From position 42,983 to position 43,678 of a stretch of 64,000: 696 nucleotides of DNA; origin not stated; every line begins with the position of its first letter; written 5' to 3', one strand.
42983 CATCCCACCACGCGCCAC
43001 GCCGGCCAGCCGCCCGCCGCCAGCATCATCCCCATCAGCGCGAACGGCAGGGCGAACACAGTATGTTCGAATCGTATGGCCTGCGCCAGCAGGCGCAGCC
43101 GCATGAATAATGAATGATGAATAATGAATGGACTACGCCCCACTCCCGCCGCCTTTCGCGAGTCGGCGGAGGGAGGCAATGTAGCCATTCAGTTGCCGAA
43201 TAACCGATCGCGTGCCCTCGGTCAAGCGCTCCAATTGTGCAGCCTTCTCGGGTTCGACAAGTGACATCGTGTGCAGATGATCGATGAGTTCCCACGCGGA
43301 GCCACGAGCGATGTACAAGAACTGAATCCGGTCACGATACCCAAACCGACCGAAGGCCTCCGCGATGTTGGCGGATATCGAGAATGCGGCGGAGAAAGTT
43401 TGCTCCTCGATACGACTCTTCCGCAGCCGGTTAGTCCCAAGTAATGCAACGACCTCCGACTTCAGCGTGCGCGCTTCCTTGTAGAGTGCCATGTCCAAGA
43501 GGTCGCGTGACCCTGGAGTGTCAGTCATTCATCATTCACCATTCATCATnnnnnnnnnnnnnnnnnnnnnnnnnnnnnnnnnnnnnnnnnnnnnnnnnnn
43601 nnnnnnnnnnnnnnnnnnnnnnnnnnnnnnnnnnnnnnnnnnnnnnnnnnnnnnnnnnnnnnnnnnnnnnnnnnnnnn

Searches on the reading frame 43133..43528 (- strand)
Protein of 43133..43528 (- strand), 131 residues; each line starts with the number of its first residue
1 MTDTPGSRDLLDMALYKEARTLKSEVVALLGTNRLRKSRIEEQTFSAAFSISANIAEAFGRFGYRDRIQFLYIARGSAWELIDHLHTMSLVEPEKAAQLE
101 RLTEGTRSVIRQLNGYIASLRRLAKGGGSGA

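Call 78: search_protein_families(library=pfam, proteins=[window:43133-43528:-], max_evalue=0.01)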
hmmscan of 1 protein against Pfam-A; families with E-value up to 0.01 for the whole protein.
window:43133-43528:- (131 aa): 1 family
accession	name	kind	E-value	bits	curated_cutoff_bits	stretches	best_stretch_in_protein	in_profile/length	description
PF05635.17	23S_rRNA_IVP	-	5.3e-17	62.4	33.8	1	12-115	2-106/106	23S rRNA-intervening sequence protein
